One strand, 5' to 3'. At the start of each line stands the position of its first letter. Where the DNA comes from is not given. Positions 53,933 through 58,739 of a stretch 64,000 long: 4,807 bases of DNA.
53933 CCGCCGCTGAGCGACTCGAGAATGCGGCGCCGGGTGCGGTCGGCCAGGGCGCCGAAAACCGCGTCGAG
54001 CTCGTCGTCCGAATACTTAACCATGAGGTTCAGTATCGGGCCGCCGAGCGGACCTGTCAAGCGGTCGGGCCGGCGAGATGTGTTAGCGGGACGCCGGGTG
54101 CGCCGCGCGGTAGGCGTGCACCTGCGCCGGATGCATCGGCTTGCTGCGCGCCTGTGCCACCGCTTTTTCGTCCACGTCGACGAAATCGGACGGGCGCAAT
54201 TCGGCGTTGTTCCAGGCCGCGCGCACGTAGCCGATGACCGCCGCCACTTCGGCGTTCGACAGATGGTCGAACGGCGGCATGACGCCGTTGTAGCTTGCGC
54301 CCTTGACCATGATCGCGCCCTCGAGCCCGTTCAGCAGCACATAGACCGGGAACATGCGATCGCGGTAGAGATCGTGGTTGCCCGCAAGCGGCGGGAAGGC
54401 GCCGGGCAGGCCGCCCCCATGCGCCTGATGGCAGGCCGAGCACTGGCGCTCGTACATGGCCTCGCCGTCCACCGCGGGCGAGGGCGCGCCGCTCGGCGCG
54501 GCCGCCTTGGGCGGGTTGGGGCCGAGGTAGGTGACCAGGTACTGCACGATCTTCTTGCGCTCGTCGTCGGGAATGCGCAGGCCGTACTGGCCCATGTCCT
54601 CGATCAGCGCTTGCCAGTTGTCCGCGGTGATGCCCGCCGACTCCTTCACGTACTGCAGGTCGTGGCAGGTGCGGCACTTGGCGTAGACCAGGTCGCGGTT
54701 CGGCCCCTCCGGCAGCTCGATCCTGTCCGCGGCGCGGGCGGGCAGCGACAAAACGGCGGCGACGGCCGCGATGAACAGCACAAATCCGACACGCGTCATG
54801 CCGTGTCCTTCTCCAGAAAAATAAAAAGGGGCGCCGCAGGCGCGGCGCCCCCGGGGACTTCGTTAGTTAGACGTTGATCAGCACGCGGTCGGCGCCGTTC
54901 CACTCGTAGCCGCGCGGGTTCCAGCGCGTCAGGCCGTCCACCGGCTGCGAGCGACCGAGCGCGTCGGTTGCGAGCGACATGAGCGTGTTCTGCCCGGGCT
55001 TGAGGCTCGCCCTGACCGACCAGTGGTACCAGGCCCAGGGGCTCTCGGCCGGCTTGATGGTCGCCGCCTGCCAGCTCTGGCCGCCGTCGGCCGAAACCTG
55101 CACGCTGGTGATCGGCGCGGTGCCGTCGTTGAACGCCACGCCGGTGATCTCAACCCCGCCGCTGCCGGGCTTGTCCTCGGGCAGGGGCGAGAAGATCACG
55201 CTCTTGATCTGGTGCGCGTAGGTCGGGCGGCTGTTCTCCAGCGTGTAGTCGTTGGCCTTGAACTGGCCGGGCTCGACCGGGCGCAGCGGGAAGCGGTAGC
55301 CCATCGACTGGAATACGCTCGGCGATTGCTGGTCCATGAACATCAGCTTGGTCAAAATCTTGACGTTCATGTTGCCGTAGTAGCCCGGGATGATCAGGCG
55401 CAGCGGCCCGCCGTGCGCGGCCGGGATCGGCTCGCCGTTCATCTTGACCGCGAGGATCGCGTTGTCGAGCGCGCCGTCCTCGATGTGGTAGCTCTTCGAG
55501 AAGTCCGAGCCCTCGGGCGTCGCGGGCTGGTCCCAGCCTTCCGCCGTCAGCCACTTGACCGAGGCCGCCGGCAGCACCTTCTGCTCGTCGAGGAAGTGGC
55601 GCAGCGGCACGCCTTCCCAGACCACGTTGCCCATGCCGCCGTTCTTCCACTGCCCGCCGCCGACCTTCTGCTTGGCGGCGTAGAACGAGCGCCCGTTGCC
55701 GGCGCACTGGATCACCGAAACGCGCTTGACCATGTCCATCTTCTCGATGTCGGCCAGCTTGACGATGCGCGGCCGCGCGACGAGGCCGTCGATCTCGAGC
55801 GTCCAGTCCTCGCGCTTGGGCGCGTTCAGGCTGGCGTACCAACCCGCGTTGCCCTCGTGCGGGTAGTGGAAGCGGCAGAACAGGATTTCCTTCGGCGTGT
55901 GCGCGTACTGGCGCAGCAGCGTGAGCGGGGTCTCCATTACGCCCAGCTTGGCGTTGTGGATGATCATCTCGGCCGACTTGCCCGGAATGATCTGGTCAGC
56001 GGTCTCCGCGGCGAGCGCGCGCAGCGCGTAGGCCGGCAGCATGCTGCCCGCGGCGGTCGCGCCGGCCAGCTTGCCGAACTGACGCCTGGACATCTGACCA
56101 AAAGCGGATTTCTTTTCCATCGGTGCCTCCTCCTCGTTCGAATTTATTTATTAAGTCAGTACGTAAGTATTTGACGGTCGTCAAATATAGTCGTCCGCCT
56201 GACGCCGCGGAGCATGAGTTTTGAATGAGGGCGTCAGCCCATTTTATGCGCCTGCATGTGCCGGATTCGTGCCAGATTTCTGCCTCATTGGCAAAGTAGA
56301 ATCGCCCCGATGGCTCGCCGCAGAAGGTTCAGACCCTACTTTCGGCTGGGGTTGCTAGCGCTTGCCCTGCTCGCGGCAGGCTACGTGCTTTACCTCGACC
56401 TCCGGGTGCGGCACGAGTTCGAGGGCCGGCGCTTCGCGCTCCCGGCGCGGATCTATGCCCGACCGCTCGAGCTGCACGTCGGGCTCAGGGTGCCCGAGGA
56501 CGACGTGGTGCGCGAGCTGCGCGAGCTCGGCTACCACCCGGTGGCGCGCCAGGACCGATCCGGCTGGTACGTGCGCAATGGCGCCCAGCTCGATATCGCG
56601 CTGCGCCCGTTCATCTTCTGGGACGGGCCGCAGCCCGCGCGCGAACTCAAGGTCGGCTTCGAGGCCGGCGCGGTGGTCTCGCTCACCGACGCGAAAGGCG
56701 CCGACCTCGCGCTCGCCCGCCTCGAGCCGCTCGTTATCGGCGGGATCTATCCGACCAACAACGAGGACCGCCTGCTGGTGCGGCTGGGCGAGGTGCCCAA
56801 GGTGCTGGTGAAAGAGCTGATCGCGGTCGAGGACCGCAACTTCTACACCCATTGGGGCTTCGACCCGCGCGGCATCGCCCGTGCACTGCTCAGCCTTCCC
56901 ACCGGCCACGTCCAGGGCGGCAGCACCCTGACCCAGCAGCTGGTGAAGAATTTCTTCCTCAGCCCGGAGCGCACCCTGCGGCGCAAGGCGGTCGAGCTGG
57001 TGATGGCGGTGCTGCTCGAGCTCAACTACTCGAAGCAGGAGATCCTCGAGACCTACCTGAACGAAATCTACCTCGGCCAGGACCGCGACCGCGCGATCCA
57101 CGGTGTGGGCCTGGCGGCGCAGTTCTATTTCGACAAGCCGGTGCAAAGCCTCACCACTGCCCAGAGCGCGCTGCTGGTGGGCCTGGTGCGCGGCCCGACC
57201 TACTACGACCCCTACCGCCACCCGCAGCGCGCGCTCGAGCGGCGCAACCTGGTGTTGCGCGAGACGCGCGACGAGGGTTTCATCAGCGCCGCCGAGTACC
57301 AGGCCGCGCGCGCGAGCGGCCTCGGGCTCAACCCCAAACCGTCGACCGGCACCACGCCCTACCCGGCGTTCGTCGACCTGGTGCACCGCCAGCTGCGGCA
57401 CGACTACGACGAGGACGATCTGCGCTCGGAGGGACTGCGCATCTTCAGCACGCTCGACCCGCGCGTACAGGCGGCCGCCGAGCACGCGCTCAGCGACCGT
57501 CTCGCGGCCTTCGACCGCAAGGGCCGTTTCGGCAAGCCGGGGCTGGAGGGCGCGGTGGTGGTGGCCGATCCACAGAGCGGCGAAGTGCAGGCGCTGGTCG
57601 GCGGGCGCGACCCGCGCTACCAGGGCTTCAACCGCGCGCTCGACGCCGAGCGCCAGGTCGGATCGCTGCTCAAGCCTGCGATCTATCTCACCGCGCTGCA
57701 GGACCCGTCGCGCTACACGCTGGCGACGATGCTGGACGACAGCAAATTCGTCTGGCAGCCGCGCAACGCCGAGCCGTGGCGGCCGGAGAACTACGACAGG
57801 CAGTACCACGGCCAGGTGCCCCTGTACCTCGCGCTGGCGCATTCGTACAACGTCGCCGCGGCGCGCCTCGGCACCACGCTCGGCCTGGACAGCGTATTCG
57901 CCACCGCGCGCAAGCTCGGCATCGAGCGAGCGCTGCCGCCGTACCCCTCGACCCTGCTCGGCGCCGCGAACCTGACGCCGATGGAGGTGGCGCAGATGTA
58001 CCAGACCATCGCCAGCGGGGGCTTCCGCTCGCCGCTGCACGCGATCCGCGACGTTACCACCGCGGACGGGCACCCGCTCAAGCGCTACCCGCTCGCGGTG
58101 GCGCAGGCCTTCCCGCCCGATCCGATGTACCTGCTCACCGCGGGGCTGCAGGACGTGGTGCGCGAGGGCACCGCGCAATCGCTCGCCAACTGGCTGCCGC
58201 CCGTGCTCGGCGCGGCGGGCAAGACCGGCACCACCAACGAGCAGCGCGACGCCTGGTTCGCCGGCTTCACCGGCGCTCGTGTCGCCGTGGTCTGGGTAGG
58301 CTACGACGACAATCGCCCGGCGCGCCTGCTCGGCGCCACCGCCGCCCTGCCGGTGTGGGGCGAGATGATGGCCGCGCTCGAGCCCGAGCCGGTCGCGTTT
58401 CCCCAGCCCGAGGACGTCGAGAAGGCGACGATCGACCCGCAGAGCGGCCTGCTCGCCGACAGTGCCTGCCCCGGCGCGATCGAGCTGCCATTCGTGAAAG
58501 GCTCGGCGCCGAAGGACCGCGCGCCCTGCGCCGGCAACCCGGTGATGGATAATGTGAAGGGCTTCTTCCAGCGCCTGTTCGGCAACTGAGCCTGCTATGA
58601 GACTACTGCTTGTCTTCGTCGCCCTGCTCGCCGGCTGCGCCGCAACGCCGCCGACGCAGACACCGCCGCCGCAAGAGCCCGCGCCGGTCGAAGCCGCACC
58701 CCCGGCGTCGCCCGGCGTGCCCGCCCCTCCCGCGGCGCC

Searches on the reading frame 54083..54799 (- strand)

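Call 59: search_protein_families(library=pfam, proteins=[window:54083-54799:-], max_evalue=0.00001)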
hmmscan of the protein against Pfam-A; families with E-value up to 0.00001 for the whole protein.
window:54083-54799:- (238 aa): 2 families
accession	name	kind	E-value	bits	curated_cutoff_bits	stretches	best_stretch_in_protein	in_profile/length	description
PF00034.26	Cytochrom_C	-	2.1e-14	55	21.3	1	110-195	2-89/90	Cytochrome c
PF13442.11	Cytochrome_CBB3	-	1.9e-13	51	27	1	110-192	4-68/68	Cytochrome C oxidase, cbb3-type, subunit III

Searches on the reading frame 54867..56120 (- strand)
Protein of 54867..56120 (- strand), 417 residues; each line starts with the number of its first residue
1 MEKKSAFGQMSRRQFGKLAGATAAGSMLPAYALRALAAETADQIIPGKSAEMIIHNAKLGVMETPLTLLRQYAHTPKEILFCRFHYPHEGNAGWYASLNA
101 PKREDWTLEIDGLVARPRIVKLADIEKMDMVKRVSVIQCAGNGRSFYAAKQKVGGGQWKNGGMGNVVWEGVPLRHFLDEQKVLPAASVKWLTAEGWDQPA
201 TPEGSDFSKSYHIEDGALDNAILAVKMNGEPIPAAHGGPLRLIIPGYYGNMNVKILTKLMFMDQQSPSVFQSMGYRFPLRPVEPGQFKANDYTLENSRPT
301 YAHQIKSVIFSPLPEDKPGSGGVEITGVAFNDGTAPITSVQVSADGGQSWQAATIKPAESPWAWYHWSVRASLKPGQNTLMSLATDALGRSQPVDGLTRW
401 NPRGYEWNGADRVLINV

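Call 59: search_protein_families(library=pfam, proteins=[window:54867-56120:-], max_evalue=0.00001)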
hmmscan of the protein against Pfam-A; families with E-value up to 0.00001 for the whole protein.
window:54867-56120:- (417 aa): 2 families
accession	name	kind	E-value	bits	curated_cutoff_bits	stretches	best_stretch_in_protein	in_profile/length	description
PF00174.25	Oxidored_molyb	-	2e-45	154.8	24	1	101-269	5-168/169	Oxidoreductase molybdopterin binding domain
PF03404.22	Mo-co_dimer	-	2.1e-10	41.2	22.7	1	300-415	4-135/138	Mo-co oxidoreductase dimerisation domain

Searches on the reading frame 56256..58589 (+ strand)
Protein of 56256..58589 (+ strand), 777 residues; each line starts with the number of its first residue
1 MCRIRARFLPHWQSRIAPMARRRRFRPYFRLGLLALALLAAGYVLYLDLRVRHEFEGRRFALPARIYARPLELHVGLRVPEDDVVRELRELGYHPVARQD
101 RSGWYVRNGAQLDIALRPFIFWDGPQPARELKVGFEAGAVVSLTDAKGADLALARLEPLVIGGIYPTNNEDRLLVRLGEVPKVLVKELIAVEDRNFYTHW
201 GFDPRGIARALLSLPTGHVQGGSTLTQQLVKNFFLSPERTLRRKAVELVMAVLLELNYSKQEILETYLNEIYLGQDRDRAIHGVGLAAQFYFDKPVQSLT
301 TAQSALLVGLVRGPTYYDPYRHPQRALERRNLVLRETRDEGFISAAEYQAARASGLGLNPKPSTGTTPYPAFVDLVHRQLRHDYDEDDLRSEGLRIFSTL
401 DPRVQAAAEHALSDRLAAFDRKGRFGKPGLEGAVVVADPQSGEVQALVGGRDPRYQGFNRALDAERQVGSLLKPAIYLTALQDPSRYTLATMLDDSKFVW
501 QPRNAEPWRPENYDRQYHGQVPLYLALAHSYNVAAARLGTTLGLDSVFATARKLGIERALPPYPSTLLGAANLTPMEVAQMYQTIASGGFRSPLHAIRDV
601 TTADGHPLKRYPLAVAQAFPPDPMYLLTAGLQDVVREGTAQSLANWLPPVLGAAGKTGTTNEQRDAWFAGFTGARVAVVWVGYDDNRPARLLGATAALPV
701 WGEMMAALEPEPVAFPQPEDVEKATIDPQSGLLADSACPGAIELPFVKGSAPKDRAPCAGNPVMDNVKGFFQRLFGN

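Call 59: search_protein_families(library=pfam, proteins=[window:56256-58589:+], max_evalue=0.00001)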
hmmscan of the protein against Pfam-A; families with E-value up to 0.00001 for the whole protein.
window:56256-58589:+ (777 aa): 3 families
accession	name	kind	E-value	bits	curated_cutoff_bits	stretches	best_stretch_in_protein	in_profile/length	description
PF00912.28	Transgly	-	1.9e-58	197.2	27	1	168-336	10-176/178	Transglycosylase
PF00905.27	Transpeptidase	-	5.9e-22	78.7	22.1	1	432-683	1-278/299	Penicillin binding protein transpeptidase domain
PF14814.11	UB2H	-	3.5e-19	69.1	27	1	73-156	1-85/85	Bifunctional transglycosylase second domain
